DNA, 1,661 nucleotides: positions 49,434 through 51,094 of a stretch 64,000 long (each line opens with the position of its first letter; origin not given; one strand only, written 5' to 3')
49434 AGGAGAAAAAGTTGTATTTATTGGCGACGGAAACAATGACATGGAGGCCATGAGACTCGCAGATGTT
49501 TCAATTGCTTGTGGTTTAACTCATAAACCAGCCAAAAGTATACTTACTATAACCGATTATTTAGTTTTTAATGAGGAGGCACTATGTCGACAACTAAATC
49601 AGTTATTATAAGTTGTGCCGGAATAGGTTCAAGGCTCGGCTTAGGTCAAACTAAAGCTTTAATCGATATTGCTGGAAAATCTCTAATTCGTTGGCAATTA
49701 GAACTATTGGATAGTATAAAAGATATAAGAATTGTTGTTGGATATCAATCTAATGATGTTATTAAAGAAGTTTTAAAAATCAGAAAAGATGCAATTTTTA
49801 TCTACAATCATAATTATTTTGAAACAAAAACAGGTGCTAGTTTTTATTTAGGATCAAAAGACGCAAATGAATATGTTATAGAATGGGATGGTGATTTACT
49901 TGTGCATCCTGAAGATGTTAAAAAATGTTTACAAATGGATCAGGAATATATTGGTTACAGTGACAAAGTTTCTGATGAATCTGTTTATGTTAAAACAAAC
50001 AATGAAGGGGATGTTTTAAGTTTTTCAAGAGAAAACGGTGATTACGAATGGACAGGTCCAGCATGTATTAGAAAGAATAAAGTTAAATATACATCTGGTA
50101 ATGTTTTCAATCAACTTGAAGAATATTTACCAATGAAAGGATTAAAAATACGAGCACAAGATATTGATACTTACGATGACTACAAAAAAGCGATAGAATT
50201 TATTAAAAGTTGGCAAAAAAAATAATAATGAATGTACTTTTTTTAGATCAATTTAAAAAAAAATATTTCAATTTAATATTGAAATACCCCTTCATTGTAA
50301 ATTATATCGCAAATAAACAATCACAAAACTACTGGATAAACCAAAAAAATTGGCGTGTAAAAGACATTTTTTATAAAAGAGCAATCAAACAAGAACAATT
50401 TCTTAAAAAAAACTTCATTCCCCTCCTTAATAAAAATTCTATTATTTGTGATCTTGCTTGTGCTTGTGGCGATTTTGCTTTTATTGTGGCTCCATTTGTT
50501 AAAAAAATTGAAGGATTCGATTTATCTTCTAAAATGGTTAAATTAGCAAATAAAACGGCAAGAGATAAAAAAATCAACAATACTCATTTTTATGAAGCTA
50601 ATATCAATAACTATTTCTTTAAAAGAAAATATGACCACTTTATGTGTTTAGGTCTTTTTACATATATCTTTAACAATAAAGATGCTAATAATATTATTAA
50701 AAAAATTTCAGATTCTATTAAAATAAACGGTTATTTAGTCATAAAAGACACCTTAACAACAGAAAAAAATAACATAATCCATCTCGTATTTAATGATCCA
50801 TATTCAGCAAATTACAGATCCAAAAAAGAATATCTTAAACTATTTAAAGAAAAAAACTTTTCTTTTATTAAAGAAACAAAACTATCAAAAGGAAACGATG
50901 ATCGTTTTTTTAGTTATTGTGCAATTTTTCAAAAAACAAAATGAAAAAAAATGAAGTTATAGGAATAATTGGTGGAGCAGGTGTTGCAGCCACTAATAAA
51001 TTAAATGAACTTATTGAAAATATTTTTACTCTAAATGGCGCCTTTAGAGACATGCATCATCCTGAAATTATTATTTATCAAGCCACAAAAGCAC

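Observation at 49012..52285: CDP-activated amino-alcohol/phospho-alcohol module: SerB-like HAD, LicC-like cytidylyltransferase, two methyltransferases and an Asp/Glu-family racemase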

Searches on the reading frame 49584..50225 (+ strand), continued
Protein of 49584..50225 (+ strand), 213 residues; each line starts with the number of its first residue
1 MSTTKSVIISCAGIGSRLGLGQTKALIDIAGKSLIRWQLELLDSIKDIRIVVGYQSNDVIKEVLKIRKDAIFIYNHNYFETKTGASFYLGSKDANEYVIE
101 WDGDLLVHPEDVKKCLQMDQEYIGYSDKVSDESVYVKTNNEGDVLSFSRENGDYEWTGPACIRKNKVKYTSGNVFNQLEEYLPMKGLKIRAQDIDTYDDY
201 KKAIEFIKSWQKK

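Call 92: fold_search(model_id=the predicted structure, library=pdb)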
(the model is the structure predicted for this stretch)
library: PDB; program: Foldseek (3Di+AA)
matches with E <= 10: 863; with E <= 0.001: 431
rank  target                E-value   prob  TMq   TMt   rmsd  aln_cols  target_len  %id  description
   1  6pd1_B                5.9e-15  1.00  0.82  0.31   3.0       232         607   18  PntC-AEPT: fusion protein of phosphonate-specific cytidylyltransferase and 2-aminoethylphosphonate (AEP) transaminase  (released 2019-08-07)
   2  6pd1_A                1.2e-14  1.00  0.82  0.30   3.0       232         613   18  PntC-AEPT: fusion protein of phosphonate-specific cytidylyltransferase and 2-aminoethylphosphonate (AEP) transaminase  (released 2019-08-07)
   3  6pd1_D                1.2e-14  1.00  0.82  0.30   3.0       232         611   18  PntC-AEPT: fusion protein of phosphonate-specific cytidylyltransferase and 2-aminoethylphosphonate (AEP) transaminase  (released 2019-08-07)
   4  6pd2_A                1.3e-14  1.00  0.83  0.30   3.0       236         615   18  PntC-AEPT: fusion protein of phosphonate-specific cytidylyltransferase and 2-aminoethylphosphonate (AEP) transaminase  (released 2019-08-07)
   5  6pd2_C                1.9e-14  1.00  0.83  0.31   2.9       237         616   18  PntC-AEPT: fusion protein of phosphonate-specific cytidylyltransferase and 2-aminoethylphosphonate (AEP) transaminase  (released 2019-08-07)
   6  6pd1_C                4.0e-14  1.00  0.82  0.30   3.0       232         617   18  PntC-AEPT: fusion protein of phosphonate-specific cytidylyltransferase and 2-aminoethylphosphonate (AEP) transaminase  (released 2019-08-07)
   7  6pd2_D                1.4e-13  1.00  0.83  0.31   2.9       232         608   17  PntC-AEPT: fusion protein of phosphonate-specific cytidylyltransferase and 2-aminoethylphosphonate (AEP) transaminase  (released 2019-08-07)
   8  1jyk                  4.9e-12  1.00  0.75  0.70   3.6       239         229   20  Catalytic Mechanism of CTP:phosphocholine Cytidylyltransferase from Streptococcus pneumoniae (LicC) (released 2002-02-22)
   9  1jyl_A                1.0e-11  1.00  0.72  0.68   3.9       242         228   18  Catalytic Mechanism of CTP:phosphocholine Cytidylyltransferase from Streptococcus pneumoniae (LicC) (released 2002-02-22)
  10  4jd0                  2.4e-11  1.00  0.83  0.73   3.2       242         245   18  Structure of the inositol-1-phosphate CTP transferase from T. maritima. (released 2013-09-18)
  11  5xhw                  5.1e-11  1.00  0.72  0.69   4.5       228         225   20  Crystal structure of HddC from Yersinia pseudotuberculosis (released 2018-04-25)
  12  4mnd                  7.8e-11  1.00  0.76  0.42   3.1       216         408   18  Crystal structure of Archaeoglobus fulgidus IPCT-DIPPS bifunctional membrane protein (released 2014-07-02)
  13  3pkq_B                9.4e-11  1.00  0.76  0.59   3.7       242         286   17  Q83D Variant of S. Enterica RmlA with dGTP (released 2011-01-12)
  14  2y6p_A                1.2e-10  1.00  0.70  0.65   5.1       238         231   20  Evidence for a Two-Metal-Ion-Mechanism in the Kdo- Cytidylyltransferase KdsB (released 2011-08-24)
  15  3pkq_D                1.3e-10  1.00  0.73  0.58   3.8       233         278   17  Q83D Variant of S. Enterica RmlA with dGTP (released 2011-01-12)
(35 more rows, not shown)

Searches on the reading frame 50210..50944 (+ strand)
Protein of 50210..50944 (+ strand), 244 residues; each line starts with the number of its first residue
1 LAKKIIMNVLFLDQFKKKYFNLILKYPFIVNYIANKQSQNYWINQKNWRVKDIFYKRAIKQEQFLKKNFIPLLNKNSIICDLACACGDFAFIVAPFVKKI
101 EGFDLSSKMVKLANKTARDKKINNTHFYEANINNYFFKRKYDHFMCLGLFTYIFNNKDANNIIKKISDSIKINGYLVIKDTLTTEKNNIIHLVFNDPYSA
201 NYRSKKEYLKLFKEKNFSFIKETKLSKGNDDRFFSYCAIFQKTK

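Call 4: search_protein_families(library=pfam, proteins=[window:50210-50944:+], max_evalue=0.01)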
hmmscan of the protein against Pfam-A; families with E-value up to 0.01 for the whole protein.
window:50210-50944:+ (244 aa): 10 families
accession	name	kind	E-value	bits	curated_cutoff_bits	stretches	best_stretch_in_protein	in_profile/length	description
PF13847.12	Methyltransf_31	-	4.4e-13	49.6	27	1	74-215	2-144/145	Methyltransferase domain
PF13649.12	Methyltransf_25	-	4.8e-11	43.6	27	1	79-174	1-97/97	Methyltransferase domain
PF08242.18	Methyltransf_12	-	2.9e-07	31.6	30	1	81-176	2-98/98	Methyltransferase domain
PF08241.18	Methyltransf_11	-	4.3e-07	30.9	21.2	1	81-178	2-95/95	Methyltransferase domain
PF01209.24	Ubie_methyltran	-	6.7e-07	29.3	20.1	1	76-182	48-155/233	ubiE/COQ5 methyltransferase family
PF13489.12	Methyltransf_23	-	1.3e-05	25.5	27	1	69-218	16-160/164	Methyltransferase domain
PF03848.20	TehB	-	1.6e-05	24.9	20.4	1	78-187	33-141/193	Tellurite resistance protein TehB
PF05175.20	MTS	-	0.0001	22.4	23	1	75-177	29-137/170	Methyltransferase small domain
PF05891.18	Methyltransf_PK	-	0.00018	21.6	27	1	71-224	51-201/218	AdoMet dependent proline di-methyltransferase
PF05401.17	NodS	-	0.0031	17.8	24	1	79-177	47-143/201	Nodulation protein S (NodS)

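Call 5: search_protein_families(library=ncbifam, proteins=[window:50210-50944:+], max_evalue=0.01)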
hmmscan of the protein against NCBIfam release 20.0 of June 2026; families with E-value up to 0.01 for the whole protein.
window:50210-50944:+ (244 aa): 22 families
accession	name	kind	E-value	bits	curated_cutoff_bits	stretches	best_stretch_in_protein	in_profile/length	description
NF001244.0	PRK00216.1-5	equivalog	2.3e-09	36.9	216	1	73-193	44-167/236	bifunctional demethylmenaquinone methyltransferase/2-methoxy-6-polyprenyl-1,4-benzoquinol methylase UbiE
TIGR01934.1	MenG_MenH_UbiE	subfamily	9.9e-09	34.8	158.35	1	74-191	38-153/223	ubiquinone/menaquinone biosynthesis methyltransferase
TIGR02021.1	BchM-ChlM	equivalog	2e-07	30.6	158.9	1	66-171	41-148/218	magnesium protoporphyrin IX methyltransferase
NF043040.1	corrin_prot_MT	hypoth_equivalog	2.8e-07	30.2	180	1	75-186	41-155/216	corrinoid protein-associated methyltransferase CpaM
TIGR00479.1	rumA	equivalog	5.2e-07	28.9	183.55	1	73-141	291-359/432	23S rRNA (uracil(1939)-C(5))-methyltransferase RlmD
TIGR00740.1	TIGR00740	equivalog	9.5e-07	28.7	193.3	1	55-198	36-179/239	carboxy-S-adenosyl-L-methionine synthase CmoA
TIGR04345.1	ovoA_Cterm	equivalog_domain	1.7e-06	27.7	170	1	79-134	45-100/242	putative 4-mercaptohistidine N1-methyltransferase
NF009639.0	PRK13168.1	equivalog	2e-06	27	458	1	74-138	299-363/446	23S rRNA (uracil(1939)-C(5))-methyltransferase RlmD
TIGR01983.1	UbiG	equivalog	2.3e-06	27.1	102.95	1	31-183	31-155/228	bifunctional 2-polyprenyl-6-hydroxyphenol methylase/3-demethylubiquinol 3-O-methyltransferase UbiG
NF041537.1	ArsM_AhpD_UU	exception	3.8e-05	22.6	510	1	77-185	78-187/345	arsenite methyltransferase/AhpD domain selenoprotein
TIGR02752.1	MenG_heptapren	equivalog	5.1e-05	22.9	419.85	1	75-202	45-168/231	demethylmenaquinone methyltransferase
NF001243.0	PRK00216.1-4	equivalog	0.00019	20.8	235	1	74-199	46-167/237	demethylmenaquinone methyltransferase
NF002910.0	PRK03522.2-3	equivalog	0.00019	20.6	558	1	76-135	235-296/383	23S rRNA (uracil(747)-C(5))-methyltransferase RlmC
NF041650.1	nod_mtase_NodS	equivalog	0.00021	21.1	300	1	80-178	43-139/190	nodulation methyltransferase NodS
NF008405.0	PRK11207.1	equivalog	0.00025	20.6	218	1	79-185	34-139/198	tellurite resistance methyltransferase TehB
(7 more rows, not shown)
